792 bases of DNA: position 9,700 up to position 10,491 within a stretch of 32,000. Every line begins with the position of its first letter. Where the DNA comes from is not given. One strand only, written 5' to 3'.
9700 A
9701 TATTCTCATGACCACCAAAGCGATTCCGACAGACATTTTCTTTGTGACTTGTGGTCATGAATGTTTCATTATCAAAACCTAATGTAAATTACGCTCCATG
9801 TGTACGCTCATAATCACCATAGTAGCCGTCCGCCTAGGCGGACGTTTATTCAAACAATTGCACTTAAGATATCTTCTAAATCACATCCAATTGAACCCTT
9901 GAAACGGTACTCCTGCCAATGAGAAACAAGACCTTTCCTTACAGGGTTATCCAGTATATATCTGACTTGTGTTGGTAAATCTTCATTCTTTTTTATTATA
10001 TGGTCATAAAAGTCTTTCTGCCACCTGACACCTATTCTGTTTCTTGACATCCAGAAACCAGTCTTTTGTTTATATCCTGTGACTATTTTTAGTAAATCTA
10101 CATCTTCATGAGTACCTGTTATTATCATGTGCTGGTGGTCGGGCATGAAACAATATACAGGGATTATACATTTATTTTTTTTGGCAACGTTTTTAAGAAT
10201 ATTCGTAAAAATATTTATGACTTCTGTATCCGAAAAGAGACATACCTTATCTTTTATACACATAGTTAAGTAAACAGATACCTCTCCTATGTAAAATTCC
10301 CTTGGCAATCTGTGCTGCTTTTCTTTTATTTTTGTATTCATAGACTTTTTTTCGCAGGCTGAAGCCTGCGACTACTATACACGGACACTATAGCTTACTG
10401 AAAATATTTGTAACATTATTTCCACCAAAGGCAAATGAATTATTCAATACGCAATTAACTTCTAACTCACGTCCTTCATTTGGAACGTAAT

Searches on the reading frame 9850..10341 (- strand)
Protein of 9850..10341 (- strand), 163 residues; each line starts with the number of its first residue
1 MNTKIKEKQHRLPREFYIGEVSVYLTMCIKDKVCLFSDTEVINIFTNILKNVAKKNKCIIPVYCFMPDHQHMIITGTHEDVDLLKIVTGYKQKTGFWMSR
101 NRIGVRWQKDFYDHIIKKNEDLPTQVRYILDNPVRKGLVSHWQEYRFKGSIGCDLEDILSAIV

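Call 31: search_protein_families(library=pfam, proteins=[window:9850-10341:-])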
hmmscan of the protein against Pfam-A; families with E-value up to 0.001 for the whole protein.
window:9850-10341:- (163 aa): 1 family
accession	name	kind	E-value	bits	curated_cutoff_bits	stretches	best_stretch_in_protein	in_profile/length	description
PF01797.21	Y1_Tnp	-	9.9e-10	39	23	1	23-129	7-118/121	Transposase IS200 like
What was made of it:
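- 9850..10341 (-): RAYT gene (REP-associated tyrosine transposase, 163 aa). It has the HUH motif HQH and the Tyr motif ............. Pfam PF01797, E = 1e-9 (call 31).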

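Call 36: search_protein_families(library=ncbifam, proteins=[window:9850-10341:-], max_evalue=0.01)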
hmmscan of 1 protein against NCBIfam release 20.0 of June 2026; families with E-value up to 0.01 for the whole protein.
window:9850-10341:- (163 aa): 2 families
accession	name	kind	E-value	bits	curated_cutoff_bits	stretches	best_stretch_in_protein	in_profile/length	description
NF047646.1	REP_Tyr_transpos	equivalog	3.1e-25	88.8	80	1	22-147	11-145/146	REP-associated tyrosine transposase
NF033573.1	transpos_IS200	equivalog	0.00039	20.7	55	1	20-101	10-89/126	IS200/IS605 family transposase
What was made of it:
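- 9850..10341 (-): NCBIfam NF047646 scores 88.8 bits against a cut-off of 80 (call 36).
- The window ORF at 9850-10341 passes the NCBIfam RAYT equivalog (call 36).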

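Call 38: find_homologous_proteins(query=window:9853-10341:-, max_evalue=0.00001)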
Query window:9853-10341:- (163 aa): 604 proteins with E <= 0.00001 among 619 candidates; the best 120 are listed.
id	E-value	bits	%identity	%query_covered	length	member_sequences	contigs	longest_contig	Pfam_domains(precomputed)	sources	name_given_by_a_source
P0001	9.3e-99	346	89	100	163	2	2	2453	PF01797.22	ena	-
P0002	2.3e-93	328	89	98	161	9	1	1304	PF01797.22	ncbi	-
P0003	1.6e-90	319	84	98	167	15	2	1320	PF01797.22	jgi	jgi:REP element-mobilizing transposase RayT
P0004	4.2e-90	318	82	100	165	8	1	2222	PF01797.22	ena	-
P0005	8.6e-88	310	81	98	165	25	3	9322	PF01797.22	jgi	-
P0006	2.0e-87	309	81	100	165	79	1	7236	PF01797.22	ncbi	-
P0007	4.3e-82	292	80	93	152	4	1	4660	PF01797.22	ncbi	-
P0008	1.8e-73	264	82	84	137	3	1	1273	PF01797.22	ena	-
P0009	1.3e-70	254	63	100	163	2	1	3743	PF01797.22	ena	-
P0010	2.0e-70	254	66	97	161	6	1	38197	PF01797.22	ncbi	-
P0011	1.5e-69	251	64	98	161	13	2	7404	PF01797.22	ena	-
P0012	3.5e-69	250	65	98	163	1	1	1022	PF01797.22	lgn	-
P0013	6.9e-69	249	66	98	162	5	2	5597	PF01797.22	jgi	jgi:REP element-mobilizing transposase RayT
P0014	2.2e-68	247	64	93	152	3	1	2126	PF01797.22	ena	-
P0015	3.1e-68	247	63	98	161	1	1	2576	PF01797.22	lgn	-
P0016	5.2e-68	246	64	98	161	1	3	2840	PF01797.22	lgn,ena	-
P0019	1.0e-67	245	63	98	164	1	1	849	PF01797.22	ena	-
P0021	1.9e-67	244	64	98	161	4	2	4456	PF01797.22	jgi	jgi:REP element-mobilizing transposase RayT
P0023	2.6e-67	244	61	98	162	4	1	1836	PF01797.22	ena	-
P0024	3.3e-67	243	62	99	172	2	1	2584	PF01797.22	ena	-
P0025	3.4e-67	243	64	98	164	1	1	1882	PF01797.22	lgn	-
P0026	3.8e-67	243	64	97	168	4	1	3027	PF01797.22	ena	-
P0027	4.2e-67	243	66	98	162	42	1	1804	PF01797.22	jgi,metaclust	jgi:REP element-mobilizing transposase RayT|metaclust:\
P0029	6.8e-67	242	62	98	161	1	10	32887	PF01797.22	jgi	jgi:REP element-mobilizing transposase RayT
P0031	1.3e-66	241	62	98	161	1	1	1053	PF01797.22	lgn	-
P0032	1.3e-66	241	62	98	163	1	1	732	PF01797.22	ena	-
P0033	3.2e-66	240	63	98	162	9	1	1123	PF01797.22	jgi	-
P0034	3.3e-66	240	63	98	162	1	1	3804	PF01797.22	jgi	jgi:REP element-mobilizing transposase RayT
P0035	4.6e-66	240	61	98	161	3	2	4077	PF01797.22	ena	-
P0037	6.2e-66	239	61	98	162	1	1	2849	PF01797.22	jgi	jgi:REP element-mobilizing transposase RayT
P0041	8.7e-66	239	62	98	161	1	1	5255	PF01797.22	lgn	-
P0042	8.7e-66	239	61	98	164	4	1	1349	PF01797.22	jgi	jgi:REP element-mobilizing transposase RayT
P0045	9.9e-66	239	63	98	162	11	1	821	PF01797.22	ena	-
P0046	1.0e-65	238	62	98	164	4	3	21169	PF01797.22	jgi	jgi:REP element-mobilizing transposase RayT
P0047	1.2e-65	238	62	98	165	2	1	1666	PF01797.22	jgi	-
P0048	1.2e-65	238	62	98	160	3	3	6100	PF01797.22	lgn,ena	-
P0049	1.2e-65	238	62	98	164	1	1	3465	PF01797.22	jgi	jgi:REP element-mobilizing transposase RayT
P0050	1.4e-65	238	62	98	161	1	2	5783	PF01797.22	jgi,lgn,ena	-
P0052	1.4e-65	238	62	98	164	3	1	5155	PF01797.22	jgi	jgi:REP element-mobilizing transposase RayT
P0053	1.4e-65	238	64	98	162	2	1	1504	PF01797.22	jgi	jgi:REP element-mobilizing transposase RayT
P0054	1.5e-65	238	59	100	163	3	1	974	PF01797.22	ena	-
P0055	1.7e-65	238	60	98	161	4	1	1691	PF01797.22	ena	-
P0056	1.7e-65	238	62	98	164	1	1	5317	PF01797.22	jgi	jgi:REP element-mobilizing transposase RayT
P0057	1.8e-65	238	63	98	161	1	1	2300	PF01797.22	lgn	-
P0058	1.9e-65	238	62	98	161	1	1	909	PF01797.22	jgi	jgi:REP element-mobilizing transposase RayT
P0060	2.4e-65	237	59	98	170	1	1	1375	PF01797.22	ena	-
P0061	2.5e-65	237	60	98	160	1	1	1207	PF01797.22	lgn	-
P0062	2.6e-65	237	60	98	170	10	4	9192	PF01797.22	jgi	-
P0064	3.9e-65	237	63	98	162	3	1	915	PF01797.22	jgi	jgi:REP element-mobilizing transposase RayT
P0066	5.4e-65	236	65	98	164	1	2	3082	PF01797.22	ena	-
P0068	9.4e-65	235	60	100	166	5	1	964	PF01797.22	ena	-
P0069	9.9e-65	235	60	98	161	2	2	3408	PF01797.22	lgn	-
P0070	1.0e-64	235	62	98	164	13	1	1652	PF01797.22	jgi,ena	-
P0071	1.1e-64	235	64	94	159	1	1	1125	PF01797.22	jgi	jgi:REP element-mobilizing transposase RayT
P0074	1.2e-64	235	63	98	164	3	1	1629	PF01797.22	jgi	jgi:REP element-mobilizing transposase RayT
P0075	1.4e-64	235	60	98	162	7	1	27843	PF01797.22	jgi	jgi:putative transposase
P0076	1.4e-64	235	62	98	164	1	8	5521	PF01797.22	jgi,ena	-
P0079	1.6e-64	235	64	98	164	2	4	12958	PF01797.22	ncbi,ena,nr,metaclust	ncbi:MAG: hypothetical protein A2Z50_03720 [Nitrospirae bacterium RBG_19FT_COMBO_42_15]|nr:MAG: hypo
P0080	1.7e-64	235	60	98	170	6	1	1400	PF01797.22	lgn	-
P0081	1.7e-64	234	60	98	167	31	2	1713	PF01797.22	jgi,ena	jgi:REP element-mobilizing transposase RayT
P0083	1.9e-64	234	61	98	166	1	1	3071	PF01797.22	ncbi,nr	ncbi:MAG: transposase [Nitrospirae bacterium]|nr:transposase [Nitrospirota bacterium]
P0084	2.6e-64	234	62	98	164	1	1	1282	PF01797.22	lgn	-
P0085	2.8e-64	234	61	98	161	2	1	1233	PF01797.22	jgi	-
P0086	3.1e-64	234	59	100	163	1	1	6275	PF01797.22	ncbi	ncbi:MAG: REP-associated tyrosine transposase [Desulfobaccales bacterium]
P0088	3.3e-64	234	61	98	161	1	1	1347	PF01797.22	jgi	jgi:putative transposase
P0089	3.6e-64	233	59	99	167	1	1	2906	PF01797.22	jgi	jgi:REP element-mobilizing transposase RayT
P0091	3.8e-64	233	60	98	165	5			PF01797.22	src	-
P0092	4.5e-64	233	60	98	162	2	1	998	PF01797.22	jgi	jgi:REP-associated tyrosine transposase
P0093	5.1e-64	233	59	98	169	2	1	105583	PF01797.22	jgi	jgi:REP element-mobilizing transposase RayT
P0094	5.4e-64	233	59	98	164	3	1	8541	PF01797.22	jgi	jgi:REP element-mobilizing transposase RayT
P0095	6.0e-64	233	63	97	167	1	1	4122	PF01797.22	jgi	jgi:REP element-mobilizing transposase RayT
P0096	9.5e-64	232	59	98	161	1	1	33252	PF01797.22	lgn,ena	-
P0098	1.0e-63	232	62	98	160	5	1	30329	PF01797.22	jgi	jgi:REP element-mobilizing transposase RayT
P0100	1.1e-63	232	61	98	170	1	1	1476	PF01797.22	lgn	-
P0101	1.2e-63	232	59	96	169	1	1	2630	PF01797.22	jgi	jgi:REP element-mobilizing transposase RayT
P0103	1.3e-63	232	62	94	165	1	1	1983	PF01797.22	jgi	-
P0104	1.3e-63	232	59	98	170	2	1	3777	PF01797.22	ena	-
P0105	1.7e-63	231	61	98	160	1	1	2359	PF01797.22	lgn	-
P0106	1.9e-63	231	60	98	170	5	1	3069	PF01797.22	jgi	-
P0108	2.0e-63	231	60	98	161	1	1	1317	PF01797.22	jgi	jgi:REP element-mobilizing transposase RayT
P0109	2.1e-63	231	59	98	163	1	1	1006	PF01797.22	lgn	-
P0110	2.1e-63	231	59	98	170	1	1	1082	PF01797.22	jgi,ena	-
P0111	2.2e-63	231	63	97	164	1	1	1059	PF01797.22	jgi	jgi:REP element-mobilizing transposase RayT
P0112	2.3e-63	231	61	98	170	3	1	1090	PF01797.22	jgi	jgi:REP element-mobilizing transposase RayT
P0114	2.5e-63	231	58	98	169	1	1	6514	PF01797.22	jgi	jgi:REP element-mobilizing transposase RayT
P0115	2.6e-63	231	62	98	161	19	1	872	PF01797.22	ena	-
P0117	3.6e-63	230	61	97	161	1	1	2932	PF01797.22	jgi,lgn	jgi:REP element-mobilizing transposase RayT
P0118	3.9e-63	230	60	98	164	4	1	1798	PF01797.22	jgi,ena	-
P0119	4.9e-63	230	56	98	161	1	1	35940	PF01797.22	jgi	jgi:REP element-mobilizing transposase RayT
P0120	5.7e-63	230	58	99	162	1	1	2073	PF01797.22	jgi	jgi:putative transposase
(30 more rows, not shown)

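Call 39: find_encoding_contigs(protein=P0006, flank=2500, max_places=4)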
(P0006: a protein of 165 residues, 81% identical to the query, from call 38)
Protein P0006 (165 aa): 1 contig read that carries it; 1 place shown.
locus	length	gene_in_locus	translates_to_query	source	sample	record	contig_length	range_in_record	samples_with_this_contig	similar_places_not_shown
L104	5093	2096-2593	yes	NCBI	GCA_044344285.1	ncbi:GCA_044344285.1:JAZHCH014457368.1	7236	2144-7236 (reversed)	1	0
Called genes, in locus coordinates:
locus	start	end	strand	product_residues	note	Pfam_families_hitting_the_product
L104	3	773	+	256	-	?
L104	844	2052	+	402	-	PF00109:ketoacyl-synt, PF02801:Ketoacyl-synt_C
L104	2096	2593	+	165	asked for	PF01797:Y1_Tnp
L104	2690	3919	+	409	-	PF00109:ketoacyl-synt, PF00108:Thiolase_N (faint), PF02801:Ketoacyl-synt_C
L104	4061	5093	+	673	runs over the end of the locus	PF00724:Oxidored_FMN, PF01207:Dus (weak), PF13434:Lys_Orn_oxgnase (faint), PF00070:Pyr_redox (faint), PF07992:Pyr_redox_2, PF12831:FAD_oxidored, PF13450:NAD_binding_8 (weak), PF13738:Pyr_redox_3 (weak), +5 more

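Call 40: find_encoding_contigs(protein=P0005, flank=2500, max_places=4)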
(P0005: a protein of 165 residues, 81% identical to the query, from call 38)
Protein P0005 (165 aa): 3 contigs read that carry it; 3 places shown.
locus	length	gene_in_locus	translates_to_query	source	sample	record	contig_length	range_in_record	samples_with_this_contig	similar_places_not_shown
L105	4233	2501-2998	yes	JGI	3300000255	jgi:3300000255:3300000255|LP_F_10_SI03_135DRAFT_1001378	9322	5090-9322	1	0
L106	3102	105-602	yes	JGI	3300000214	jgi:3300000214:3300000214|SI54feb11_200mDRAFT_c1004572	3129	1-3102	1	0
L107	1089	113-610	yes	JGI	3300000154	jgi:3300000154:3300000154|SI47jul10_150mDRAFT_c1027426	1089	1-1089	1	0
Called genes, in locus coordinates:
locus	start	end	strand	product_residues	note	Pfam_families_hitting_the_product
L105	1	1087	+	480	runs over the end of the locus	PF02310:B12-binding, PF04055:Radical_SAM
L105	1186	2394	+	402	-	PF00109:ketoacyl-synt, PF02801:Ketoacyl-synt_C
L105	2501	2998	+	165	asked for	PF01797:Y1_Tnp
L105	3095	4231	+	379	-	?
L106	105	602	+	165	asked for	PF01797:Y1_Tnp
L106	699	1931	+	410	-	-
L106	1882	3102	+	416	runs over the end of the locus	?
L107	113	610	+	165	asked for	PF01797:Y1_Tnp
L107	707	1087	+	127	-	?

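Call 41: find_encoding_contigs(protein=P0010, flank=2500, max_places=4)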
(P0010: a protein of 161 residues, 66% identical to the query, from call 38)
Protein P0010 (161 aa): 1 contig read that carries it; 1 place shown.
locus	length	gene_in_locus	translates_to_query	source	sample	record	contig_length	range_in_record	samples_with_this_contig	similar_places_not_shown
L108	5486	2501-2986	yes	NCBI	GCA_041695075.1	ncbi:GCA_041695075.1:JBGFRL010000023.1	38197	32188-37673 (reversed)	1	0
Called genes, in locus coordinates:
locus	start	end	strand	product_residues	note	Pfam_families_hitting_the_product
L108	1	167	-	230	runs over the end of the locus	?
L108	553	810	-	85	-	-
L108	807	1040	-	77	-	-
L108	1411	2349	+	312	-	PF17284:Spermine_synt_N (weak), PF01564:Spermine_synth, PF08241:Methyltransf_11 (faint), PF08242:Methyltransf_12 (faint), PF13649:Methyltransf_25 (weak), PF13847:Methyltransf_31 (weak)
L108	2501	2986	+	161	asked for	PF01797:Y1_Tnp (weak)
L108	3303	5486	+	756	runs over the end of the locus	PF01926:MMR_HSR1, PF02421:FeoB_N, PF17910:FeoB_Cyto, PF07670:Gate, PF07664:FeoB_C, PF07670:Gate (weak)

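Call 42: find_encoding_contigs(protein=P0001, flank=2500, max_places=4)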
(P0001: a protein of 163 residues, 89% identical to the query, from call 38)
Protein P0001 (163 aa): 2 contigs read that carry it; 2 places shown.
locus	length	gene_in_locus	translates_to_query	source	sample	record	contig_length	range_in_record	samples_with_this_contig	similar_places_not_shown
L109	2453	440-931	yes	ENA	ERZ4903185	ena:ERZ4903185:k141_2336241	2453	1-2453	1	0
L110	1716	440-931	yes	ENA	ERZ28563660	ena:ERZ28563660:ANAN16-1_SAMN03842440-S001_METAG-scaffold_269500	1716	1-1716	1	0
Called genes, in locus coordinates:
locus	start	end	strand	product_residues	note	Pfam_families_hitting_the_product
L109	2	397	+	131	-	?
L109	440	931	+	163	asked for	PF01797:Y1_Tnp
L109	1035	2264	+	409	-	PF00109:ketoacyl-synt, PF00108:Thiolase_N (faint), PF02801:Ketoacyl-synt_C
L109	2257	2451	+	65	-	?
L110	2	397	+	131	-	?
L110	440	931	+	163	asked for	PF01797:Y1_Tnp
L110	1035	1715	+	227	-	?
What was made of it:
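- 9850..10341 (-): Orthologues occupy the same syntenic site (calls 38-42).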

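Call 79: find_encoding_contigs(protein=P0086, flank=1500, max_places=2)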
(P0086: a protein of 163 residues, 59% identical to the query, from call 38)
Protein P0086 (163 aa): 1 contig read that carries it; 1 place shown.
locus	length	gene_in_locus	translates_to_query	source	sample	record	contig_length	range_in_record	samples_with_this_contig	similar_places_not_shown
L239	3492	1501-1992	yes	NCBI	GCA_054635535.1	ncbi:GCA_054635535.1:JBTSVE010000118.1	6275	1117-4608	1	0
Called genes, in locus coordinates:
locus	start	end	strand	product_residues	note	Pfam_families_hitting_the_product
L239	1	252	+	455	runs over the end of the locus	PF00890:FAD_binding_2, PF01266:DAO (weak), PF07992:Pyr_redox_2, PF12831:FAD_oxidored, PF13450:NAD_binding_8, PF13738:Pyr_redox_3 (weak), PF12838:Fer4_7, PF14697:Fer4_21 (weak), +4 more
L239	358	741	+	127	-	PF02566:OsmC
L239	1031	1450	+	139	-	-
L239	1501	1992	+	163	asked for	PF01797:Y1_Tnp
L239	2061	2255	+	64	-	-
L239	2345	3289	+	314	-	PF01058:Oxidored_q6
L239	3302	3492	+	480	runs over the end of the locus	-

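Call 80: find_encoding_contigs(protein=P0079, flank=1500, max_places=2)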
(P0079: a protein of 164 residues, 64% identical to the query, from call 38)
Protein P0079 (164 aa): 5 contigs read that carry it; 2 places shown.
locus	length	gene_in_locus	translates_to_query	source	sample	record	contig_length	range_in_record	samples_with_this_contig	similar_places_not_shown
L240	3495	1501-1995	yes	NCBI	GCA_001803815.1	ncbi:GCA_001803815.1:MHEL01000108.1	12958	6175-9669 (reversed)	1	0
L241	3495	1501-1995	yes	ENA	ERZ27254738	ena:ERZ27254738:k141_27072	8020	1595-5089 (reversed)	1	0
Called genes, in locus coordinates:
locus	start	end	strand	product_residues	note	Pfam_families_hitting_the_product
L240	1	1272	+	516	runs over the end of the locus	PF02142:MGS, PF01808:AICARFT_IMPCHas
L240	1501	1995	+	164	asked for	PF01797:Y1_Tnp (weak)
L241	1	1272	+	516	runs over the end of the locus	PF02142:MGS, PF01808:AICARFT_IMPCHas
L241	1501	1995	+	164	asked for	PF01797:Y1_Tnp (weak)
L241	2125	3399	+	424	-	PF02844:GARS_N, PF01071:GARS_A, PF02843:GARS_C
